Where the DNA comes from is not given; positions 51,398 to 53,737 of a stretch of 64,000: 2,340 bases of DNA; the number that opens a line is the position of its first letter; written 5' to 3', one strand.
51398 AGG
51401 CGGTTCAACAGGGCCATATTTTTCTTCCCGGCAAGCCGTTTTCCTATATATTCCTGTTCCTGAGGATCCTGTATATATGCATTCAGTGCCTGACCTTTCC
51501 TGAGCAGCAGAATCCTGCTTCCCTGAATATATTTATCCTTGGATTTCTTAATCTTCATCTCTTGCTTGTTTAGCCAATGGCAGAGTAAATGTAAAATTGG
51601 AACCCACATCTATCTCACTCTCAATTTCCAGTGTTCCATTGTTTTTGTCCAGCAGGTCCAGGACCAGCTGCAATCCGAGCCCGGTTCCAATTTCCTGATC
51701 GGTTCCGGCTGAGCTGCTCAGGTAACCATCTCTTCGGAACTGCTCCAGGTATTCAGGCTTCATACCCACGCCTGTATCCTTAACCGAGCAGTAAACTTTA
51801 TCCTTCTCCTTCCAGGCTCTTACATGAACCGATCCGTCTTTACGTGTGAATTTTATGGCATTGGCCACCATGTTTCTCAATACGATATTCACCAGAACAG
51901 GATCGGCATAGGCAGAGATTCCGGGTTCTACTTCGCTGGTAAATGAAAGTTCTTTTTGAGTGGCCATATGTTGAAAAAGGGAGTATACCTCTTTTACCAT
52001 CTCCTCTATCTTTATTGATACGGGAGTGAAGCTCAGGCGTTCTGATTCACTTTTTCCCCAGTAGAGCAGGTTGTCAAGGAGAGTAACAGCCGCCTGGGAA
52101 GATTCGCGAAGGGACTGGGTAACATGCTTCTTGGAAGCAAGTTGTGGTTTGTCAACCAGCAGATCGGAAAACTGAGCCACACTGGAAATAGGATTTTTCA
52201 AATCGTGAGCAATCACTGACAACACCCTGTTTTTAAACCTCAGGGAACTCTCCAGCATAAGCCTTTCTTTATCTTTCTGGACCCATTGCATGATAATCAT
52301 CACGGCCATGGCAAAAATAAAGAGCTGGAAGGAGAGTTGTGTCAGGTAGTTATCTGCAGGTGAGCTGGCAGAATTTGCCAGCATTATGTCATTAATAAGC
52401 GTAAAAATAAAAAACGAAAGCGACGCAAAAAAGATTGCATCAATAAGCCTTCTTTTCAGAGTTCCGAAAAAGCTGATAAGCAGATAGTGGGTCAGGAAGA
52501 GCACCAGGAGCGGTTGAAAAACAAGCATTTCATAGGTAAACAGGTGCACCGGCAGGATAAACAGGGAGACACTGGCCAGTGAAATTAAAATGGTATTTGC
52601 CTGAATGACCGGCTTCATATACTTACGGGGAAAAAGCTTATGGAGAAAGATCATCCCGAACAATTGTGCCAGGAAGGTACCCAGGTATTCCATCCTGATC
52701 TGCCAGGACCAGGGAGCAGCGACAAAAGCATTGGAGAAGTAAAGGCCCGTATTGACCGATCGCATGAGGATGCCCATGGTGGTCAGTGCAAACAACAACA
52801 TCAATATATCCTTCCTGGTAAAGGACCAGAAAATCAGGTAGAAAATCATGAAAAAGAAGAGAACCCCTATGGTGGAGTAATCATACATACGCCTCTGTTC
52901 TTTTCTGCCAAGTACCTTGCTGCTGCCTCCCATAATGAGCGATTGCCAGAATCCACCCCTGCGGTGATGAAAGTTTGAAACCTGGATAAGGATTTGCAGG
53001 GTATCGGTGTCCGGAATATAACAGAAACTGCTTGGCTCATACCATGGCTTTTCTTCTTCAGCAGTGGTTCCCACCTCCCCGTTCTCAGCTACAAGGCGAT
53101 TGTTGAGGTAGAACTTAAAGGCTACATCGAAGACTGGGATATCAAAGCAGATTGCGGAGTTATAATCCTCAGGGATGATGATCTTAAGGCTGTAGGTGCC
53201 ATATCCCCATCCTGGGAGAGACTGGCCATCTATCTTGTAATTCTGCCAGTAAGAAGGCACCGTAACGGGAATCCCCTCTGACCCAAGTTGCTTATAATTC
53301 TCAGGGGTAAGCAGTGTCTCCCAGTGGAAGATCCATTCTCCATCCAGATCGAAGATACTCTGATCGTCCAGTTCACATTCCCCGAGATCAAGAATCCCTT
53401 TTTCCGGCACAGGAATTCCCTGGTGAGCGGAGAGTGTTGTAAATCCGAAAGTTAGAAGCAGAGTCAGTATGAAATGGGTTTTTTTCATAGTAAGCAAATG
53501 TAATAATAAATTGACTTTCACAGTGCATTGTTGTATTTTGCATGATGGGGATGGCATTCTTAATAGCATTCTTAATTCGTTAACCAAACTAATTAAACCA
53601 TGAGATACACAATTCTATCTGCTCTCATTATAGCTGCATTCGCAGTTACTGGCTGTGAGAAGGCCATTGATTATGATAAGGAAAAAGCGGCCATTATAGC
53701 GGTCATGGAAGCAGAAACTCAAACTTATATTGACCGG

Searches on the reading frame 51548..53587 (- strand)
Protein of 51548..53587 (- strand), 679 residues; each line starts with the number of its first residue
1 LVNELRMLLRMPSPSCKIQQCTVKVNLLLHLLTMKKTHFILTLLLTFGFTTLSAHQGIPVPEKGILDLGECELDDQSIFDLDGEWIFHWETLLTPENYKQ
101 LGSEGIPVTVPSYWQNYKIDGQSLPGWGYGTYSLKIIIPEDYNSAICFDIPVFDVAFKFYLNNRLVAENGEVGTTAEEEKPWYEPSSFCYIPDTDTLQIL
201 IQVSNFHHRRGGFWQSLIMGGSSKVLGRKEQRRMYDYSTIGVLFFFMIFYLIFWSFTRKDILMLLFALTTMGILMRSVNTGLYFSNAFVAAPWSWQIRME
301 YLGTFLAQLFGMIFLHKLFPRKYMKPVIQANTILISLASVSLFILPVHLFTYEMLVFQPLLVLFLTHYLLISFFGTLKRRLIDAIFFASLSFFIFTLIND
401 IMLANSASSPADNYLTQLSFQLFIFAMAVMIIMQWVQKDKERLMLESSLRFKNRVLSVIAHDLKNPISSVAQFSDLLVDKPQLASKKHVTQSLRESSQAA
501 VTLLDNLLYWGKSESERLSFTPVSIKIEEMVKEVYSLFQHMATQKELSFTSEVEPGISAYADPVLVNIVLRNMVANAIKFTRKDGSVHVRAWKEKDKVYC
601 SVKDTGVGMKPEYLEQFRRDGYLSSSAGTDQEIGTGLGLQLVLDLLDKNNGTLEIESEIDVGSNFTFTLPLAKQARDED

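Call 63: search_protein_families(library=pfam, proteins=[window:51548-53587:-], max_evalue=0.00001)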
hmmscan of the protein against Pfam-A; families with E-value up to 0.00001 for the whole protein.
window:51548-53587:- (679 aa): 3 families
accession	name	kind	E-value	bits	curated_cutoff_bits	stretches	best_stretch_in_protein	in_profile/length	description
PF02518.31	HATPase_c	-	1.4e-19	71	26.4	1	562-672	2-110/111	Histidine kinase-, DNA gyrase B-, and HSP90-like ATPase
PF07695.17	7TMR-DISM_7TM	-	3.5e-10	40.6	29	1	235-430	4-201/205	7TM diverse intracellular signalling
PF00512.31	HisKA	-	3.7e-08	33.7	26.9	1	452-515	2-65/66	His Kinase A (phospho-acceptor) domain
